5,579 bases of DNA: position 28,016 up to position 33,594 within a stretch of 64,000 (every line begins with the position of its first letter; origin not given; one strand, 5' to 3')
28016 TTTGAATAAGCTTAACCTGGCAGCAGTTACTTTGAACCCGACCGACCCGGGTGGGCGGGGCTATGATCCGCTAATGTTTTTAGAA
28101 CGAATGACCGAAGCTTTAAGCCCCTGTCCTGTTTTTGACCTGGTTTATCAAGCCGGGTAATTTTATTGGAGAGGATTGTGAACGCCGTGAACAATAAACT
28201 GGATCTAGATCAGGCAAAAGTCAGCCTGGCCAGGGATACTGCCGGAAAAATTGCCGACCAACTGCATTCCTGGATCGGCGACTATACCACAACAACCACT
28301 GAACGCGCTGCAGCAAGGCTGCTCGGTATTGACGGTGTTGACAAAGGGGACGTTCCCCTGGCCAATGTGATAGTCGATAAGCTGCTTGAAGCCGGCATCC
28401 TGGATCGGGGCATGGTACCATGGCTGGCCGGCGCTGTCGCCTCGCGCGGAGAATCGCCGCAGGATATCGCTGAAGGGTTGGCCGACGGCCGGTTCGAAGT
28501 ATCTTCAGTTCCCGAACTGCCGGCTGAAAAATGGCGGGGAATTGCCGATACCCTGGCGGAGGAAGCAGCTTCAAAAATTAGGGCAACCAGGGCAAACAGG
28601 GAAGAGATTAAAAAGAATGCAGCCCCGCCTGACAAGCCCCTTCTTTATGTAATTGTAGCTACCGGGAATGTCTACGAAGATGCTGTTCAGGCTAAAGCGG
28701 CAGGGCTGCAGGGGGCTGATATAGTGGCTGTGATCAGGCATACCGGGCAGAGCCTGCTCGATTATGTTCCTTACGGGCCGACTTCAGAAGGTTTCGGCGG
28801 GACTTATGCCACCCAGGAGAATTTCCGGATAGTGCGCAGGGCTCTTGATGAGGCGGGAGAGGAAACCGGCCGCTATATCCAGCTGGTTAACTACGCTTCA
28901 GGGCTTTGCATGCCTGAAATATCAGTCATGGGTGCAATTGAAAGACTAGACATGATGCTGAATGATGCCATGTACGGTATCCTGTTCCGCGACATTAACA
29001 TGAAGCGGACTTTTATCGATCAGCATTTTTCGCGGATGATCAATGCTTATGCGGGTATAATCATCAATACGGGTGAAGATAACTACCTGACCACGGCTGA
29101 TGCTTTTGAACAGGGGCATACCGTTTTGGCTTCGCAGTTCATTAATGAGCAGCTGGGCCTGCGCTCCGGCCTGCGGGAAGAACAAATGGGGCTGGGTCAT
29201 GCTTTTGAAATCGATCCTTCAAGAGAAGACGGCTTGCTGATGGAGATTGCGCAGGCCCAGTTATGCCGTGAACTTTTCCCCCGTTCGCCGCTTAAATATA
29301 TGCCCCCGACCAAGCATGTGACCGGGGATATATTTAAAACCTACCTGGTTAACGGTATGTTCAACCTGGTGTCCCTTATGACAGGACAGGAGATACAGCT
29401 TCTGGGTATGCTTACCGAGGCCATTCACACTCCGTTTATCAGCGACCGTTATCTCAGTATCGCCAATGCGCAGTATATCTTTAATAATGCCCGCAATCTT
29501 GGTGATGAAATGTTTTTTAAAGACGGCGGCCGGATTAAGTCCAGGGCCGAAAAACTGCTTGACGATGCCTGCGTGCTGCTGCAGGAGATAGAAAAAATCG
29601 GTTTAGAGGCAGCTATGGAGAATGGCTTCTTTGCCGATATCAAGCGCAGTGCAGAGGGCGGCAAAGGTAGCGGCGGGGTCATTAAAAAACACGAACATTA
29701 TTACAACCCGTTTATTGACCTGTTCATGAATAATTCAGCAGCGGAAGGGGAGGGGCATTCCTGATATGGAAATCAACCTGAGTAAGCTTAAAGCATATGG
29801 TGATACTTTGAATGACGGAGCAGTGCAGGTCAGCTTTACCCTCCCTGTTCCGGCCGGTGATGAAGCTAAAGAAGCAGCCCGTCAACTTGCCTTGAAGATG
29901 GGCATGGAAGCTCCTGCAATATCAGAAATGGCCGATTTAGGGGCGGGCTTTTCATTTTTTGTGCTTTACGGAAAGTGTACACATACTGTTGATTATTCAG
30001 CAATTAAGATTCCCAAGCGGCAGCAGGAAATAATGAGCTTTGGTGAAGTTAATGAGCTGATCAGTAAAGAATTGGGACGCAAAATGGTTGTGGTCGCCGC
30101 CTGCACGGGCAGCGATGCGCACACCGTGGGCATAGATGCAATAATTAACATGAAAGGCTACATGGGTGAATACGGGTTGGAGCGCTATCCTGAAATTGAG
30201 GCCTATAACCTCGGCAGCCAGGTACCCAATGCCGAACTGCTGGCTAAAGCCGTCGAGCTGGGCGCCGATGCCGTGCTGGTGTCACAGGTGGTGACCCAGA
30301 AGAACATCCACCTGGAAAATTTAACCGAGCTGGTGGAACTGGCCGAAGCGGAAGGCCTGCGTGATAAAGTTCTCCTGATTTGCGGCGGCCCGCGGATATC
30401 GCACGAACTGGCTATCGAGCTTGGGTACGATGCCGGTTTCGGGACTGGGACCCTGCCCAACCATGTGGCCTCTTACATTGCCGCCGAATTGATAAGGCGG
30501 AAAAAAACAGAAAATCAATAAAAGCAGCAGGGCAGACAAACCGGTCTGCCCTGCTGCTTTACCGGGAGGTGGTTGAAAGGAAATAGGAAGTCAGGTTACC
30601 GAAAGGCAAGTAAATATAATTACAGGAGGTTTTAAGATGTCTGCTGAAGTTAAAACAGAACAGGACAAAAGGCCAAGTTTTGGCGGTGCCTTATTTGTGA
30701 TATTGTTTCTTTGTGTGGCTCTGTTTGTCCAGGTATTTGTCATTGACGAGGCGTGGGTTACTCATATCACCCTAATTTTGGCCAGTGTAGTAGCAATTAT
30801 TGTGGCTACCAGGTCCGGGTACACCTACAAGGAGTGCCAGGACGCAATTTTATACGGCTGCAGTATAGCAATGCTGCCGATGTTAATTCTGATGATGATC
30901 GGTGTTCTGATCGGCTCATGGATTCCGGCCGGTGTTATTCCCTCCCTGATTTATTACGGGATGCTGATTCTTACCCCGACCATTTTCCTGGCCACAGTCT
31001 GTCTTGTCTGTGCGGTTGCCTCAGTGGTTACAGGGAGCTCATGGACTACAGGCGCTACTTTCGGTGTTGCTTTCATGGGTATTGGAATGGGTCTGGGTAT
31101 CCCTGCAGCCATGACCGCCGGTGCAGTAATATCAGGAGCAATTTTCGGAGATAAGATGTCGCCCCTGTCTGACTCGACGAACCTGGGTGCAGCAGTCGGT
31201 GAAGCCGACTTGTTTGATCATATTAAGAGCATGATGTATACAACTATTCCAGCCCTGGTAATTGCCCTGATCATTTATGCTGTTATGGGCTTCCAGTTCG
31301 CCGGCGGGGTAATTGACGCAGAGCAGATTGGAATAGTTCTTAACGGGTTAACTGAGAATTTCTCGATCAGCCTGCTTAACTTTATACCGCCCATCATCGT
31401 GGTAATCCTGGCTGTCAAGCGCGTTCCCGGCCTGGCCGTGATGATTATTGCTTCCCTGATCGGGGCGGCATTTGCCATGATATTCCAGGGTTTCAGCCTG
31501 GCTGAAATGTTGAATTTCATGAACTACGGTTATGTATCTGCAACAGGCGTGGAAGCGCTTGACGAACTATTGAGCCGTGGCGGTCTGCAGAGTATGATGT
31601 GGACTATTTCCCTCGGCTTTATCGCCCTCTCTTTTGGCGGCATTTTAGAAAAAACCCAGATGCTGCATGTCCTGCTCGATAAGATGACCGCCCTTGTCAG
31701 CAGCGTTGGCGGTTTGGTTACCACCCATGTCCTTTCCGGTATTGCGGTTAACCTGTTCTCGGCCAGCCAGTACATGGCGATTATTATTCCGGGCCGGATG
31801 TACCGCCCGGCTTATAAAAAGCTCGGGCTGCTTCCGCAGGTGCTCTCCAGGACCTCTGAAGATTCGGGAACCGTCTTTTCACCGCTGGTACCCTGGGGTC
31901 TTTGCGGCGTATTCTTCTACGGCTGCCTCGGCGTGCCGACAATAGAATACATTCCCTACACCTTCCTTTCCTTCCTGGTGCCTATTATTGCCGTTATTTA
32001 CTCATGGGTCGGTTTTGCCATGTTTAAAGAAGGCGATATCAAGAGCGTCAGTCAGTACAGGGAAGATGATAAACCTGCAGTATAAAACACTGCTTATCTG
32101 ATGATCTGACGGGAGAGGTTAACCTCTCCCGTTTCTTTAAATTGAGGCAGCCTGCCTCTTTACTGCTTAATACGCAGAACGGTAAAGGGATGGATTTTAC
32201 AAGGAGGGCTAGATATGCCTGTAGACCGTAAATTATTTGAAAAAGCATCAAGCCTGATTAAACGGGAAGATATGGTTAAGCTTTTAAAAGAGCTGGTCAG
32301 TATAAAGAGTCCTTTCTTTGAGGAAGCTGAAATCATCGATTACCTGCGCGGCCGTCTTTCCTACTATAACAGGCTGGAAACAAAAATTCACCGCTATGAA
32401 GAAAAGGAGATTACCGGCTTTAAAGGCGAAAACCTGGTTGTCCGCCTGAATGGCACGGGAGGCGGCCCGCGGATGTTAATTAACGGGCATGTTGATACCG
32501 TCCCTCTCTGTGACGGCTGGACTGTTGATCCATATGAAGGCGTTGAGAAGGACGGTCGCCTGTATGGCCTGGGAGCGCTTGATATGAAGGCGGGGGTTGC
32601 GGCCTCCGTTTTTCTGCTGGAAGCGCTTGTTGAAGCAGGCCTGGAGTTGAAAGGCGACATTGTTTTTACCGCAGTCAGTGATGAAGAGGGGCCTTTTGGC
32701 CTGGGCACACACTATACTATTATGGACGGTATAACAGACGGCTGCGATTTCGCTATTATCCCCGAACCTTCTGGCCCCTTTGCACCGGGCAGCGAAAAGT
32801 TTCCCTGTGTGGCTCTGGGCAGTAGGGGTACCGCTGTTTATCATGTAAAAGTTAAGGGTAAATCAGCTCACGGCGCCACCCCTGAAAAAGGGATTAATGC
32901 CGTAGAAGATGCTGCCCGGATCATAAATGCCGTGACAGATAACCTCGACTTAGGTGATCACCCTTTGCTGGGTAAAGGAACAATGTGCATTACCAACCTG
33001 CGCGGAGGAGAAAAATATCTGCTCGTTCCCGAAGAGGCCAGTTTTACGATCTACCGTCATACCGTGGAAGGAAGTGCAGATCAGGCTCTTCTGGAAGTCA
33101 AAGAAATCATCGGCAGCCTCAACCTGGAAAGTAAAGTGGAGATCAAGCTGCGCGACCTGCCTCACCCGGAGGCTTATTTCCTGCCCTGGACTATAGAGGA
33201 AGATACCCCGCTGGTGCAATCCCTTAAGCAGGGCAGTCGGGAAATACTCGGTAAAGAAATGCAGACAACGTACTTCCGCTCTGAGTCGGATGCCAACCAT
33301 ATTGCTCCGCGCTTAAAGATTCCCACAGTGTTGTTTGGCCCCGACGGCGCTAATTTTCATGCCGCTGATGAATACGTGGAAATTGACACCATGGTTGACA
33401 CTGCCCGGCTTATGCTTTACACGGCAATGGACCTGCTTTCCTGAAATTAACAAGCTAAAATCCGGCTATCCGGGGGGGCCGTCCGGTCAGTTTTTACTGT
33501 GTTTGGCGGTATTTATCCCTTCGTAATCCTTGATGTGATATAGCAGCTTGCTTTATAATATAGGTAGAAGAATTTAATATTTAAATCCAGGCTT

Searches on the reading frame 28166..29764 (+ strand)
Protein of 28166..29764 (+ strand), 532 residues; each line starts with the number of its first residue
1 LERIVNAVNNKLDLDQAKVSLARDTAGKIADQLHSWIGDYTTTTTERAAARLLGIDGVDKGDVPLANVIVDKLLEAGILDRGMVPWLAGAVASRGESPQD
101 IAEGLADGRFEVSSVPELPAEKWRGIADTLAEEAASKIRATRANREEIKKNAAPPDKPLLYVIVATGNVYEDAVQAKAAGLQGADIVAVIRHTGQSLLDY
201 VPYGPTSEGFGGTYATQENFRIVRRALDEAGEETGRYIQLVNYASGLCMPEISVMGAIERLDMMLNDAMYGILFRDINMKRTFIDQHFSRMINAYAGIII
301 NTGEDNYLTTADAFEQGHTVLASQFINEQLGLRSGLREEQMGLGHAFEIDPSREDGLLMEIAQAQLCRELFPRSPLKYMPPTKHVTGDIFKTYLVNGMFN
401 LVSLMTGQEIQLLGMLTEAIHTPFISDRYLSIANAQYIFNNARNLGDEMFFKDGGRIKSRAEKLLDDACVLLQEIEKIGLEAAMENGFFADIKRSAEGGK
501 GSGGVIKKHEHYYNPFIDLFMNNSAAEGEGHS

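Call 10: search_protein_families(library=pfam, proteins=[window:28166-29764:+], max_evalue=0.00001)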
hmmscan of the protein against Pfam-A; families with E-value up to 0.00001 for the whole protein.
window:28166-29764:+ (532 aa): 1 family
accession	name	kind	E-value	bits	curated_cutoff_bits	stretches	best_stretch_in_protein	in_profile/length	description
PF09043.17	Lys-AminoMut_A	-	1.3e-244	812.8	25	1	12-519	1-508/508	D-Lysine 5,6-aminomutase TIM-barrel domain of alpha subunit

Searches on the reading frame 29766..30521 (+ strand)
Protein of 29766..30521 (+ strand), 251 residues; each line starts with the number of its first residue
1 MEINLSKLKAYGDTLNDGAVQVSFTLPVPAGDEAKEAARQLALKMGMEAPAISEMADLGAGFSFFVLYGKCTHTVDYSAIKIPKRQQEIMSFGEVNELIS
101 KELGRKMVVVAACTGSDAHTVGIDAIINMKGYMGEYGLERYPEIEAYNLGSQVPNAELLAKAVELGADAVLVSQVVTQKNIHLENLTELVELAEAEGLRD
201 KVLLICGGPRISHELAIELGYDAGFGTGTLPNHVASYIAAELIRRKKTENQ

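Call 10: search_protein_families(library=pfam, proteins=[window:29766-30521:+], max_evalue=0.00001)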
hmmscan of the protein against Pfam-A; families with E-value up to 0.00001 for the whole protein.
window:29766-30521:+ (251 aa): 2 families
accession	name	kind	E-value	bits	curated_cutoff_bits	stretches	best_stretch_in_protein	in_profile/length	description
PF16554.10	OAM_dimer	-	2.7e-31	108.2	25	1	8-84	2-78/78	Dimerisation domain of d-ornithine 4,5-aminomutase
PF02310.24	B12-binding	-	5.2e-13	49.3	32.1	1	108-230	2-115/121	B12 binding domain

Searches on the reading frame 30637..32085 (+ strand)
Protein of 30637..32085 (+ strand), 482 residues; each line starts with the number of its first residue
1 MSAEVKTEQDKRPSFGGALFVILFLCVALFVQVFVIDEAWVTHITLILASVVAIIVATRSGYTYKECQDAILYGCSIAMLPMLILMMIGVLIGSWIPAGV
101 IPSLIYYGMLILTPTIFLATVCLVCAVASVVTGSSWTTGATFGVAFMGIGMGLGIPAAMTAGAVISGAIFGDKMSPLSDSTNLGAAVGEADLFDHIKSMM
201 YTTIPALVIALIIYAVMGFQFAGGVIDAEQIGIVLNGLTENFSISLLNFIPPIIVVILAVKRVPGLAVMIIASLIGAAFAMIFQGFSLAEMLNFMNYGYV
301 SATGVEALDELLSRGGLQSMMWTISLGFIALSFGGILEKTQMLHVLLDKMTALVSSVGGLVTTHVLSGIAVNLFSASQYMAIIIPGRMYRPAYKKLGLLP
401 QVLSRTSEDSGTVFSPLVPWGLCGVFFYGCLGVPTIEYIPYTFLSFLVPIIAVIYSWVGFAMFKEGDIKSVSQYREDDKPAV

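Call 10: search_protein_families(library=pfam, proteins=[window:30637-32085:+], max_evalue=0.00001)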
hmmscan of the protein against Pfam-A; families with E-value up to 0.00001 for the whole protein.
window:30637-32085:+ (482 aa): 1 family
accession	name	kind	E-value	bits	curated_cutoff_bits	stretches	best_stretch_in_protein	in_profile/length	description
PF03553.21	Na_H_antiporter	-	1.3e-67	228.7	23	2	167-460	1-303/303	Na+/H+ antiporter family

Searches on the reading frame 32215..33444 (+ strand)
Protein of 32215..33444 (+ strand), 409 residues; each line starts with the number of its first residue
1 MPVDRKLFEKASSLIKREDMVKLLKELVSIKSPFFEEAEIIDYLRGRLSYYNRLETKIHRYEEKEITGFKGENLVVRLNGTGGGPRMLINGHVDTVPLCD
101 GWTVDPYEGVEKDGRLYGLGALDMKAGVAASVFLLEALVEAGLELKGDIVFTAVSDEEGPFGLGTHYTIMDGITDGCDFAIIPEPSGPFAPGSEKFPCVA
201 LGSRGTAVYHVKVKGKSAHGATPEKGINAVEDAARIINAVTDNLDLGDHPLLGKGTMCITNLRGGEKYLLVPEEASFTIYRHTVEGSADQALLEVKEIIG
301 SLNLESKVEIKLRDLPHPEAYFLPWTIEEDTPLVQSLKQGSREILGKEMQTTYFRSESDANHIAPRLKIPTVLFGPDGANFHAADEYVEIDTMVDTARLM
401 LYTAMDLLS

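Call 10: search_protein_families(library=pfam, proteins=[window:32215-33444:+], max_evalue=0.00001)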
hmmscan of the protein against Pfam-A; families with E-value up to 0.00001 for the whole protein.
window:32215-33444:+ (409 aa): 3 families
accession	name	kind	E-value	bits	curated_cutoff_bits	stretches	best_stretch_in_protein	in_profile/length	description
PF01546.33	Peptidase_M20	-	1.3e-32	113.8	24.6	1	88-405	1-205/206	Peptidase family M20/M25/M40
PF07687.19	M20_dimer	-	5.2e-13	49.3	21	1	202-301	2-101/107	Peptidase dimerisation domain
PF04389.22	Peptidase_M28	-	4.9e-07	30.1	21.3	1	73-161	1-69/193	Peptidase family M28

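Call 46: search_protein_families(library=ncbifam, proteins=[window:32215-33444:+], max_evalue=1e-8)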
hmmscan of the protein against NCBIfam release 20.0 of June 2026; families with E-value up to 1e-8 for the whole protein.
window:32215-33444:+ (409 aa): 44 families (the best 25 are shown)
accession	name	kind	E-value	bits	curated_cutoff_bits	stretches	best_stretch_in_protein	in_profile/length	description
TIGR01910.1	DapE-ArgE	subfamily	1.2e-67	228.7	217.6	1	21-397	1-371/373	ArgE/DapE family deacylase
NF006365.0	PRK08588.1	subfamily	2.2e-51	175.3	289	1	15-398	4-371/383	succinyl-diaminopimelate desuccinylase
NF009555.0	PRK13004.1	equivalog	1.1e-49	169.5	321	1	16-401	13-389/399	YgeY family selenium metabolism-linked hydrolase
NF005373.0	PRK06915.1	equivalog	5.7e-46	157.3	428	1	16-406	15-416/422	peptidase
NF006400.0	PRK08651.1-3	equivalog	1.5e-43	149.1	374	1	20-400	12-399/410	succinyl-diaminopimelate desuccinylase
NF009558.0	PRK13013.1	equivalog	2.4e-43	148.4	428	1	16-408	14-424/429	acetylornithine deacetylase/succinyl-diaminopimelate desuccinylase family protein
NF009557.0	PRK13009.1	equivalog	3.6e-42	144.8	284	1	18-395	3-362/377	succinyl-diaminopimelate desuccinylase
NF005306.0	PRK06837.1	subfamily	2.9e-39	135.1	376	1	20-397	22-411/427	ArgE/DapE family deacylase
NF006399.0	PRK08651.1-2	equivalog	3.8e-39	134.8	381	1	18-242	4-215/405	succinyl-diaminopimelate desuccinylase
TIGR03526.1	selenium_YgeY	hypoth_equivalog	5.3e-39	134.2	321.5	1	15-400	10-386/395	YgeY family selenium metabolism-linked hydrolase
TIGR01246.1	dapE_proteo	equivalog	8.5e-37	127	361.8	1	21-394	2-357/370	succinyl-diaminopimelate desuccinylase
NF006398.0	PRK08651.1-1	equivalog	2.1e-34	119.2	439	1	16-400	10-392/403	succinyl-diaminopimelate desuccinylase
TIGR01892.1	AcOrn-deacetyl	equivalog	1.1e-33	116.8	297.7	1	24-400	3-361/365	acetylornithine deacetylase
NF010589.0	PRK13983.1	equivalog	1.9e-33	116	333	1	16-244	12-243/409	M20 family metallo-hydrolase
TIGR01900.1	dapE-gram_pos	equivalog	6.7e-30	104.2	304.2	1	17-399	2-345/351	succinyl-diaminopimelate desuccinylase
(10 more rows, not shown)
